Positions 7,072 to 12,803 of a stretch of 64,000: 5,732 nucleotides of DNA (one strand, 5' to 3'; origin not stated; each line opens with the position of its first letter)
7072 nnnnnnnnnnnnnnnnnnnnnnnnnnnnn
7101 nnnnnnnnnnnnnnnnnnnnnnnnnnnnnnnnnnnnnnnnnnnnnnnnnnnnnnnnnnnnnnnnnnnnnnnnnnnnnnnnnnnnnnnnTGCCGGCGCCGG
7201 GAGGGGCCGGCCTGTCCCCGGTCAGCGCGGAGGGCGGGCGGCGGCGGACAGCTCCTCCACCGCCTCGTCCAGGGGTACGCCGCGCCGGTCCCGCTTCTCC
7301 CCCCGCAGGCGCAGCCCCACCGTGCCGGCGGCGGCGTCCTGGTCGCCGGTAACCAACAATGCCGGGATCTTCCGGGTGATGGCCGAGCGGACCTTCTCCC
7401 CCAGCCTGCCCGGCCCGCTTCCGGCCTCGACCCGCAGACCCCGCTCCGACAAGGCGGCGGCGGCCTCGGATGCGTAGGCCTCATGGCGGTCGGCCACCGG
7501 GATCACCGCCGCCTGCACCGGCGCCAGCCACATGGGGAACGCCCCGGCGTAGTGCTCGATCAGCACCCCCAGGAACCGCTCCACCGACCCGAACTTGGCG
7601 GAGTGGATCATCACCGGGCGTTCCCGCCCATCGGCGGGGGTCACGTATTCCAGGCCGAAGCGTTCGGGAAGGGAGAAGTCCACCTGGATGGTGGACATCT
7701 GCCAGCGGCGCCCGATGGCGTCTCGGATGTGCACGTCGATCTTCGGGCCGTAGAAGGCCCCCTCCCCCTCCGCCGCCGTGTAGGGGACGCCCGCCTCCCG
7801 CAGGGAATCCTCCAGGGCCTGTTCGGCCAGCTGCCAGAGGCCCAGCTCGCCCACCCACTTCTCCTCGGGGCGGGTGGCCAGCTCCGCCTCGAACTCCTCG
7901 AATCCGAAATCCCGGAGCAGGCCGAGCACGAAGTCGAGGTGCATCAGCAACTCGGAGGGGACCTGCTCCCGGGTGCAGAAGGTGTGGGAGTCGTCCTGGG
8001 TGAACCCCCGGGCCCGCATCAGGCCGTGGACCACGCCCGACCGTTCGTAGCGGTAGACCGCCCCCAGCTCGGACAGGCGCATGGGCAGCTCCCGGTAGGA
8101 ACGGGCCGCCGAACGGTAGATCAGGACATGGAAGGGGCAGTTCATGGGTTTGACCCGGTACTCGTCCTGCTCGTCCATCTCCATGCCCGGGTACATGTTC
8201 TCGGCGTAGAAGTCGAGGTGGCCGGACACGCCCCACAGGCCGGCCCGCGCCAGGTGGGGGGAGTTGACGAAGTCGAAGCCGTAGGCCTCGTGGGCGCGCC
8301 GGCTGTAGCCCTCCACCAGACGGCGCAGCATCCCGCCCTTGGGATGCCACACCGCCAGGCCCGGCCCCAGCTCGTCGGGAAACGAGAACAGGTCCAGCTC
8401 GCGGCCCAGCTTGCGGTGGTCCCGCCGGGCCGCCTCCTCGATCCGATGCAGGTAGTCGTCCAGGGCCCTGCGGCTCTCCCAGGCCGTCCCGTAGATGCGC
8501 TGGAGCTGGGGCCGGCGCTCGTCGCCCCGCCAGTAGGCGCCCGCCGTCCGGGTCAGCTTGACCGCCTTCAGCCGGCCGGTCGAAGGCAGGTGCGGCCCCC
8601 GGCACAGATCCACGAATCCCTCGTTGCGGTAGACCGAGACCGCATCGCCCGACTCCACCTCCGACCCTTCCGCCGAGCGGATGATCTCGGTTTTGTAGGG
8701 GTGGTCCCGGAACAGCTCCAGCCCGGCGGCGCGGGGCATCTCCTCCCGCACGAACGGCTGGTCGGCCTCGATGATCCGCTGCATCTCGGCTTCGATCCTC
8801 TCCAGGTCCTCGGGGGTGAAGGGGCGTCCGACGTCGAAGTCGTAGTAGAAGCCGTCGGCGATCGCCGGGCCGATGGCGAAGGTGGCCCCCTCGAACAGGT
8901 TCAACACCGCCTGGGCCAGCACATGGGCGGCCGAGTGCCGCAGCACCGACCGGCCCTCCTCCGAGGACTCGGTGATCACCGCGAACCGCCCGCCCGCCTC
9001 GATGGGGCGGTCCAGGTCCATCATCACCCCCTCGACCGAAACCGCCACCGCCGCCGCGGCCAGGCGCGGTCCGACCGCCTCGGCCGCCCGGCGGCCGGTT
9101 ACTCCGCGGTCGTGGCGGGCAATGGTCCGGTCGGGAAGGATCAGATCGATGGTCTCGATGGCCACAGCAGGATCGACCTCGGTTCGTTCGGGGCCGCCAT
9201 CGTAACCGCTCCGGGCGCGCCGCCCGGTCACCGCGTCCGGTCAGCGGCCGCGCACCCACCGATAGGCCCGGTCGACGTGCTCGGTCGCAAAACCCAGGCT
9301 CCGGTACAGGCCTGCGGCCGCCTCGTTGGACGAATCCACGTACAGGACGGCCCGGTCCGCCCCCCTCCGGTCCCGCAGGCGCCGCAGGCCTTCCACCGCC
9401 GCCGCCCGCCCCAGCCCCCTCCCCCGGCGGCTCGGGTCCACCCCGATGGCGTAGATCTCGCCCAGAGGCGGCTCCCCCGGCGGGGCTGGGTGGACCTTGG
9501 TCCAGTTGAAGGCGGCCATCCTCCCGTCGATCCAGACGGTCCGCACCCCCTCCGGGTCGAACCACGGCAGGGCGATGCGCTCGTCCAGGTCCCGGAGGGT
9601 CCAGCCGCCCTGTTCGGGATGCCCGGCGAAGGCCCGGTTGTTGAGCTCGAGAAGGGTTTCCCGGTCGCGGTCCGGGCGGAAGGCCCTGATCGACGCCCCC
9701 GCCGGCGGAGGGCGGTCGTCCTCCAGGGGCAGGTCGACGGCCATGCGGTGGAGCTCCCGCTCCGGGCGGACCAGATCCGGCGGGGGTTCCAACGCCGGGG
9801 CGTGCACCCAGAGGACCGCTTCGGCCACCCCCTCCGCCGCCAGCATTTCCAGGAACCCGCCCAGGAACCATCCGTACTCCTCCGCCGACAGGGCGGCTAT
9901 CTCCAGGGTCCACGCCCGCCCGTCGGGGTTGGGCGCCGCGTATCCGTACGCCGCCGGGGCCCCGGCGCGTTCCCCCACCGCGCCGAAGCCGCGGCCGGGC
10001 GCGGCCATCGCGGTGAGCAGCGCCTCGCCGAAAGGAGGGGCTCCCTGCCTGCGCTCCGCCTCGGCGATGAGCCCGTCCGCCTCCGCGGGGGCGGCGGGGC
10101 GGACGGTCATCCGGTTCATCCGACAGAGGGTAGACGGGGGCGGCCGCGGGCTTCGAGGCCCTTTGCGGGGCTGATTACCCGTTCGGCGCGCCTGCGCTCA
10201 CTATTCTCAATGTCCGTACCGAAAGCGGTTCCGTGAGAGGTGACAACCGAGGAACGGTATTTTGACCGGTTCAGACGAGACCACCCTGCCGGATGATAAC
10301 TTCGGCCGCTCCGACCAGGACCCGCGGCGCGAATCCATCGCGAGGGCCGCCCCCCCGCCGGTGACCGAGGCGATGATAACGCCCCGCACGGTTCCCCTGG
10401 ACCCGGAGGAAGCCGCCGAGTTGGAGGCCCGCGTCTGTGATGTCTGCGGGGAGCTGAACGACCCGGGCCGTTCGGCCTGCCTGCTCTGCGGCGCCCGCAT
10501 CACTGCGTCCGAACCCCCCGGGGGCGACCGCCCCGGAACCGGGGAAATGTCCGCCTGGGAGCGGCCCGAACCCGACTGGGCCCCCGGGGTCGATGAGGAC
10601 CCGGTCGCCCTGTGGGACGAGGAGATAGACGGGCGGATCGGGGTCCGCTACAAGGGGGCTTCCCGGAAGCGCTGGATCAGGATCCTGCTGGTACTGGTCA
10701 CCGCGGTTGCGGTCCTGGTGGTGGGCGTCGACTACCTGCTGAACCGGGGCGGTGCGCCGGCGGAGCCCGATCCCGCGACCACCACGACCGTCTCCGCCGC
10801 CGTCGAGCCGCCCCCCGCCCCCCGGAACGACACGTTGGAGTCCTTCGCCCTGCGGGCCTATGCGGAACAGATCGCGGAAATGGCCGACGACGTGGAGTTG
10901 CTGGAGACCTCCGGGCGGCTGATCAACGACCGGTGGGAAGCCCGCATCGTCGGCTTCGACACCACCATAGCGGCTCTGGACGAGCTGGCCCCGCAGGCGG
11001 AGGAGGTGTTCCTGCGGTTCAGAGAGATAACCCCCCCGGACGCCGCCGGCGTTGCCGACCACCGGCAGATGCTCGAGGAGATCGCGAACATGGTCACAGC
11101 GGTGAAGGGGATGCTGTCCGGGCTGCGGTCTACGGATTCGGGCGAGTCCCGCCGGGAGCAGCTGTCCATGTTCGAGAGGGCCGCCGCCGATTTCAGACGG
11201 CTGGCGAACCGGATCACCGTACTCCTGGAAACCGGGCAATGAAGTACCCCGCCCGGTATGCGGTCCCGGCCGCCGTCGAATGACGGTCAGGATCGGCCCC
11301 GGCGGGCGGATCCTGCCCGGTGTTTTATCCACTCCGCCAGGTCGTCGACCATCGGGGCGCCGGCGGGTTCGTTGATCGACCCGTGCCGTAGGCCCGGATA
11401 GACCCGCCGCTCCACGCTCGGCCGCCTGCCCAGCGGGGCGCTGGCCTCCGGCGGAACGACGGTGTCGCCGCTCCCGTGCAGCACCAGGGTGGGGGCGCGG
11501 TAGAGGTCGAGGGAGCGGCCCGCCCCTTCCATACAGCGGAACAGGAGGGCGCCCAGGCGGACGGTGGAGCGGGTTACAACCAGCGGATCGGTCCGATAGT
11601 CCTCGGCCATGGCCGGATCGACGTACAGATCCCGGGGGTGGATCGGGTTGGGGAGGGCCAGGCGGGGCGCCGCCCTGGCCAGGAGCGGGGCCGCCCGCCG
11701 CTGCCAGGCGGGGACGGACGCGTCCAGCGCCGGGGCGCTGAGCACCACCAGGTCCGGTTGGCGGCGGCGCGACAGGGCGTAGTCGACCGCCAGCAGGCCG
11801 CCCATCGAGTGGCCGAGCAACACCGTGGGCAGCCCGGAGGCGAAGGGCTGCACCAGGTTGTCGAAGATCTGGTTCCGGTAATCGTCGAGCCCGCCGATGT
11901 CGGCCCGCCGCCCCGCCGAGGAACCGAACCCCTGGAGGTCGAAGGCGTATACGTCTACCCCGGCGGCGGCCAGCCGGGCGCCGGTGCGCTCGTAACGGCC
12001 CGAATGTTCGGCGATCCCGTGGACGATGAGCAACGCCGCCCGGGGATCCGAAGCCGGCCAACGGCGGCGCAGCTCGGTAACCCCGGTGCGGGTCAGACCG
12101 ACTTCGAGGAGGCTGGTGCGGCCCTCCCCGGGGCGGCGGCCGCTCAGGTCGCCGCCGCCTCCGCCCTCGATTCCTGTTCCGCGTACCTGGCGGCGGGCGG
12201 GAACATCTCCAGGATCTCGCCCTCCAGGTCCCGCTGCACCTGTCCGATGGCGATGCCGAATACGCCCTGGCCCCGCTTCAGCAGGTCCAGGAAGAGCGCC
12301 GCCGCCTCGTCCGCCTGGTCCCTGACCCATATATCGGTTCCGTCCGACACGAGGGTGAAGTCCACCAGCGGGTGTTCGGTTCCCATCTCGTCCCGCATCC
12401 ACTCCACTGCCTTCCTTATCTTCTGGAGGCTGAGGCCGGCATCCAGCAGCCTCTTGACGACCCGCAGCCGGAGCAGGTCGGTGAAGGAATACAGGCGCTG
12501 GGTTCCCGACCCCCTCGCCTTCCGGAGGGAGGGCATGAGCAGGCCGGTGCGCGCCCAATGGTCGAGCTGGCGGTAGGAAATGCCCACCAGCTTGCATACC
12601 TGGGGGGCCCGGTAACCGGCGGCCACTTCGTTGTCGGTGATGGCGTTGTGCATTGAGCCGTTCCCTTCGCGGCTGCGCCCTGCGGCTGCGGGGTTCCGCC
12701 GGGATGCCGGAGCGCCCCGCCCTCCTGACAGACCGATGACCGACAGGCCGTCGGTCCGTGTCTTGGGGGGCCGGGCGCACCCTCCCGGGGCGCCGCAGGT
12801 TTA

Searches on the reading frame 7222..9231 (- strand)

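Call 35: search_protein_families(library=pfam, proteins=[window:7222-9231:-], max_evalue=0.001)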
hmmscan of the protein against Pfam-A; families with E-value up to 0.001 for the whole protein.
window:7222-9231:- (669 aa): 3 families
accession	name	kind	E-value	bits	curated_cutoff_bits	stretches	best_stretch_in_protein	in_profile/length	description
PF00587.30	tRNA-synt_2b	-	1.3e-42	146.4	29.3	1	351-561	4-179/179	tRNA synthetase class II core domain (G, H, P, S and T)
PF03129.25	HGTP_anticodon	-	1.9e-15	57.2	21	1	573-662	1-92/94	Anticodon binding domain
PF07973.19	tRNA_SAD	-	1.3e-14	54.3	24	1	198-247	1-44/44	Threonyl and Alanyl tRNA synthetase second additional domain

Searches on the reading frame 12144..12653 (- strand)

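Call 35: search_protein_families(library=pfam, proteins=[window:12144-12653:-], max_evalue=0.001)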
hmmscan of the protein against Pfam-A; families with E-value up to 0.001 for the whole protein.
window:12144-12653:- (169 aa): 3 families
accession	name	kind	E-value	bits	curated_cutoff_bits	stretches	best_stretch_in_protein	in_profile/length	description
PF13411.12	MerR_1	-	2.3e-16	60.1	21.6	1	14-83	1-66/69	MerR HTH family regulatory protein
PF00376.29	MerR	-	7.6e-05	22.9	28.2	1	18-47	4-33/38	MerR family regulatory protein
PF13384.12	HTH_23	-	0.00034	20.8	24.6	0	10-35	14-39/50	Homeodomain-like domain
